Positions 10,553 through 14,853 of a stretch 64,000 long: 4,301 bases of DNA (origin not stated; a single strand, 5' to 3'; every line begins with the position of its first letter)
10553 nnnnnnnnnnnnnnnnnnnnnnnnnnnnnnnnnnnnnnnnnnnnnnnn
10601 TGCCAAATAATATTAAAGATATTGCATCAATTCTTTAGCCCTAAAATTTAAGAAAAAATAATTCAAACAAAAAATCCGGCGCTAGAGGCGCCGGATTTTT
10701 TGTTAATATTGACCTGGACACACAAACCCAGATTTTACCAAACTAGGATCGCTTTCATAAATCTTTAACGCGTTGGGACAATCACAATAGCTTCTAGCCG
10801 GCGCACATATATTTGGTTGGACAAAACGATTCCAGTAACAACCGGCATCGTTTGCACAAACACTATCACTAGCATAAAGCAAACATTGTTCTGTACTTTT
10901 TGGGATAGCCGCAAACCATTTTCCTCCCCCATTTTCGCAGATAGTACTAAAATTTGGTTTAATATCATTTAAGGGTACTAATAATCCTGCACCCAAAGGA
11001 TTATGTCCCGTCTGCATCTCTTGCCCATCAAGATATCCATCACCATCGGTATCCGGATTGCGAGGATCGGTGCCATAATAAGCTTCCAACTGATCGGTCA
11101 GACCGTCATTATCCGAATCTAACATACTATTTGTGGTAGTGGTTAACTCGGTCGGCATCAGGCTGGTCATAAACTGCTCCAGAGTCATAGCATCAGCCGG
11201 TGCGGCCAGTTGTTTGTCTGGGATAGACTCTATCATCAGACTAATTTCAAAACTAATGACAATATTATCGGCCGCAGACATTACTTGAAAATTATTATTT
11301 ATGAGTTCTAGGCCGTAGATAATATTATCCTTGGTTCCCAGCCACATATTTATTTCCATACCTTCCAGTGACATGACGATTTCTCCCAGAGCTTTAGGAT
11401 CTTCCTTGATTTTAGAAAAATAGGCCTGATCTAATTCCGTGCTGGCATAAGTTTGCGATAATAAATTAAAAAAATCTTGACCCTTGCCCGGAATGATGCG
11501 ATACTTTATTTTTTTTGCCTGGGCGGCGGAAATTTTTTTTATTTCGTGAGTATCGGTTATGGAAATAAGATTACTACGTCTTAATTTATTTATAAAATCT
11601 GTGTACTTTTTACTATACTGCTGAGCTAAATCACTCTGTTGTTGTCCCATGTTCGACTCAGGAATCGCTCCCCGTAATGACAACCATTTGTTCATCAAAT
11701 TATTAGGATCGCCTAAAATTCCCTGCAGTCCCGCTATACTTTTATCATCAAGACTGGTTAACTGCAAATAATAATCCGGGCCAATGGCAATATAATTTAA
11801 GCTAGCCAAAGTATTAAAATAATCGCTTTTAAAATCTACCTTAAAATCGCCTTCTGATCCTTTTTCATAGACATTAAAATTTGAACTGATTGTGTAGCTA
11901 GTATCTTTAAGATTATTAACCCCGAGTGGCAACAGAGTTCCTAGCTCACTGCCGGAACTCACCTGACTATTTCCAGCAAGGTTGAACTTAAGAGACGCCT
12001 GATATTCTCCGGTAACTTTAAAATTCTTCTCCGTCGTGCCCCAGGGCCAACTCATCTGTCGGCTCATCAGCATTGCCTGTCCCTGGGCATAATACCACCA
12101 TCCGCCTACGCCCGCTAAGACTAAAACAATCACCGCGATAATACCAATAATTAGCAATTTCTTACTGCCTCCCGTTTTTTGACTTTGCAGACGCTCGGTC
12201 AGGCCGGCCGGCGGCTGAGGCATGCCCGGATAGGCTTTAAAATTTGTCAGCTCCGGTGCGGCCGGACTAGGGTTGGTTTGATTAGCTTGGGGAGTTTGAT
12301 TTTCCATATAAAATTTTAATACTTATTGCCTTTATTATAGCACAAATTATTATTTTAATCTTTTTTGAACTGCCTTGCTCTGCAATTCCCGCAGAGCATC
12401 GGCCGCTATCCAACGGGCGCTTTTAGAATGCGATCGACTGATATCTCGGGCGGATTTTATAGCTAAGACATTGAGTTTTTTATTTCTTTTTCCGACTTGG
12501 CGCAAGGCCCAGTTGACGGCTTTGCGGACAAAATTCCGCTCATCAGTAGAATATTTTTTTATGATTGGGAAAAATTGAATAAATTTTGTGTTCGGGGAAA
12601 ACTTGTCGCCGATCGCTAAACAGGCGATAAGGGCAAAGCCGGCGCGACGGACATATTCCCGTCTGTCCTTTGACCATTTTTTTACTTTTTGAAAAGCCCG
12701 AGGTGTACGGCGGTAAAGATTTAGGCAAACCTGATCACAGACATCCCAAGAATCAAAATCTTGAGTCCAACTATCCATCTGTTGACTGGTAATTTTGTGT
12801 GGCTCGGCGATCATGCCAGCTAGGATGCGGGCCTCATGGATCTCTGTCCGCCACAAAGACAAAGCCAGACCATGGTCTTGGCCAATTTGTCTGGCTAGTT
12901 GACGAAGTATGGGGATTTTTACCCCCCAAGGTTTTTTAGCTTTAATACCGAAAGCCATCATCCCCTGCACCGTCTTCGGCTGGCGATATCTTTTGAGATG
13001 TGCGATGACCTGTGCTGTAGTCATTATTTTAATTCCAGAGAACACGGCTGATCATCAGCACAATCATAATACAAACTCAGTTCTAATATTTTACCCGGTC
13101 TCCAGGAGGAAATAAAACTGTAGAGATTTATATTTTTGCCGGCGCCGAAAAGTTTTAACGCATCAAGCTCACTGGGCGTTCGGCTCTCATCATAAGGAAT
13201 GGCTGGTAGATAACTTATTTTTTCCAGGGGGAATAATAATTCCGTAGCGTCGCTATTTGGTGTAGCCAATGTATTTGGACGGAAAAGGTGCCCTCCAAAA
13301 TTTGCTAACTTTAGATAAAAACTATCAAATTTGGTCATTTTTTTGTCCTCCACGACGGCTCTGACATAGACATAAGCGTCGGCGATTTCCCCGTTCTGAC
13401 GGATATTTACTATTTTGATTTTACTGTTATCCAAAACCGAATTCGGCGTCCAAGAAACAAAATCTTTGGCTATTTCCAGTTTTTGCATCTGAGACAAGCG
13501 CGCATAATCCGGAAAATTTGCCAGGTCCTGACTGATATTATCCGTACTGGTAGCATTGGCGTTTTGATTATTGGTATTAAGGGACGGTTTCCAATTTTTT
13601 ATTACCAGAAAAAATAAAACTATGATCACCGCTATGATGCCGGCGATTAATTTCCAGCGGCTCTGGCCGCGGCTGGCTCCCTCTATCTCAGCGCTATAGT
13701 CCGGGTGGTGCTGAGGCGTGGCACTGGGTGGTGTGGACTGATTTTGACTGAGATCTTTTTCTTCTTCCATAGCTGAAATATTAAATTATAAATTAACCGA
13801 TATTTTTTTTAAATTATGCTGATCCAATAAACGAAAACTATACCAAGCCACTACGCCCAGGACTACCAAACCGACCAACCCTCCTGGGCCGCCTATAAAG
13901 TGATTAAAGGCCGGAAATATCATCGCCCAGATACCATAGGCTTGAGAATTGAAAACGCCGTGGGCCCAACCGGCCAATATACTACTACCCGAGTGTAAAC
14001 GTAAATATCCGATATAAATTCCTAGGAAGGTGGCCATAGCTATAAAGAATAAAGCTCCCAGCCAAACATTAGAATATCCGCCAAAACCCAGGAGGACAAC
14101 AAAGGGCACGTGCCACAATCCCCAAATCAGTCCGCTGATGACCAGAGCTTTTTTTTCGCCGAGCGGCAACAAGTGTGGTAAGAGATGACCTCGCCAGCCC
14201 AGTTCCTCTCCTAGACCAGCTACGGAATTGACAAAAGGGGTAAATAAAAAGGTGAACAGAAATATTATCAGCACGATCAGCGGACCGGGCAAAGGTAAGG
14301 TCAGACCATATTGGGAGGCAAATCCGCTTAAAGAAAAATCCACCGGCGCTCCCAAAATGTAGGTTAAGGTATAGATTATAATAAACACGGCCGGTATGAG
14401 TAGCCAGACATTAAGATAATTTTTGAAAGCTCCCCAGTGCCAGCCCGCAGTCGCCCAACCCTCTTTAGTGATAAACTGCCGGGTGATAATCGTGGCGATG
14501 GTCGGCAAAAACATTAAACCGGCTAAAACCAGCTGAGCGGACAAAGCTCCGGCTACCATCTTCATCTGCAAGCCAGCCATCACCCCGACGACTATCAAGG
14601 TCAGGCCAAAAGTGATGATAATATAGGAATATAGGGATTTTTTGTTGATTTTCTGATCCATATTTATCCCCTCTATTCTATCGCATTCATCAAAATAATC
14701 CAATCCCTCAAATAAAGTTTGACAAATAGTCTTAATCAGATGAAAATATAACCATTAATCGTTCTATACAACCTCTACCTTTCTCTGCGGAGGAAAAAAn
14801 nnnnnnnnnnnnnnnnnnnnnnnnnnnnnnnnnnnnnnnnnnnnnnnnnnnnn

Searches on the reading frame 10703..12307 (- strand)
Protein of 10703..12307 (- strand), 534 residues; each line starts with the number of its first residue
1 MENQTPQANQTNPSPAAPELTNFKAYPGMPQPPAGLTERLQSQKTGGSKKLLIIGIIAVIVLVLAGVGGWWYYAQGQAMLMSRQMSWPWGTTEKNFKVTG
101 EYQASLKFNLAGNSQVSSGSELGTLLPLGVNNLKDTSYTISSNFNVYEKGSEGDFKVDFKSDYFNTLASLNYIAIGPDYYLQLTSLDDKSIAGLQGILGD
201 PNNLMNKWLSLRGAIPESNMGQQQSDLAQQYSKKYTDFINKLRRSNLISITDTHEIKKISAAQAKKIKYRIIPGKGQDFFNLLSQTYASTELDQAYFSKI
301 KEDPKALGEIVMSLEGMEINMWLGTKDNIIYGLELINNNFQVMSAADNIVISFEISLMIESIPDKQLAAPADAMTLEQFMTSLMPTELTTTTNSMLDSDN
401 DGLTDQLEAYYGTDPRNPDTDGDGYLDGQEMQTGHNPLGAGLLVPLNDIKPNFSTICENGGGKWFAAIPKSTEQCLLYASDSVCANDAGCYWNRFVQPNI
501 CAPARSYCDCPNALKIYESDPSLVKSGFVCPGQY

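Call 86: search_protein_families(library=pfam, proteins=[window:10703-12307:-], max_evalue=0.0001)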
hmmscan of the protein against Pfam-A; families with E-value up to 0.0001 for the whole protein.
window:10703-12307:- (534 aa): 1 family
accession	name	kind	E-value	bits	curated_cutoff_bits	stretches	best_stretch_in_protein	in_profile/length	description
PF18884.5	TSP3_bac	-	7.3e-13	48.5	25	2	397-418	1-22/22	Bacterial TSP3 repeat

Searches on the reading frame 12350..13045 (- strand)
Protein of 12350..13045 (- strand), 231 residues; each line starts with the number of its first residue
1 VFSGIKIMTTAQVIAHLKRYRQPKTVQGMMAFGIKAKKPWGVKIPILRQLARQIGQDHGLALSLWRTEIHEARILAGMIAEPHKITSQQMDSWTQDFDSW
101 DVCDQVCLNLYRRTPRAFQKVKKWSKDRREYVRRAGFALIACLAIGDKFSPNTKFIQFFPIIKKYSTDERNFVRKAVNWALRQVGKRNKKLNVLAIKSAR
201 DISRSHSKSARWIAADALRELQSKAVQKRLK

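Call 86: search_protein_families(library=pfam, proteins=[window:12350-13045:-], max_evalue=0.0001)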
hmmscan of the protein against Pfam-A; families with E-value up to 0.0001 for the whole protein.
window:12350-13045:- (231 aa): 1 family
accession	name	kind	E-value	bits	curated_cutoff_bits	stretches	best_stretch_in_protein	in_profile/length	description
PF08713.17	DNA_alkylation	-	1.7e-37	129.6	21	1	14-220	2-212/213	DNA alkylation repair enzyme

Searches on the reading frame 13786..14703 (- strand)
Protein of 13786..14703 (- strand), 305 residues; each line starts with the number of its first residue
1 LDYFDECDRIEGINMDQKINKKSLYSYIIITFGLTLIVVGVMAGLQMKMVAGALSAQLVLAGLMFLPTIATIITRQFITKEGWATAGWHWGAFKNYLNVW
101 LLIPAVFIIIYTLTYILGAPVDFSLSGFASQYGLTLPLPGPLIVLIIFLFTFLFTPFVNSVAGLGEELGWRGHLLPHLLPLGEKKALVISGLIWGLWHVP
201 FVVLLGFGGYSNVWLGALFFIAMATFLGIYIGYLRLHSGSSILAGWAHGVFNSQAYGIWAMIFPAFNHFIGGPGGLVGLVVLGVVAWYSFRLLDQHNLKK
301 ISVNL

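Call 86: search_protein_families(library=pfam, proteins=[window:13786-14703:-], max_evalue=0.0001)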
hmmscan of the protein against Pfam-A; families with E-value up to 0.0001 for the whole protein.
window:13786-14703:- (305 aa): 1 family
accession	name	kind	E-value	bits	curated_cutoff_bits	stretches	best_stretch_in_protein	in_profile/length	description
PF02517.21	Rce1-like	-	1.6e-13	51.1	22.4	1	151-253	4-92/93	Type II CAAX prenyl endopeptidase Rce1-like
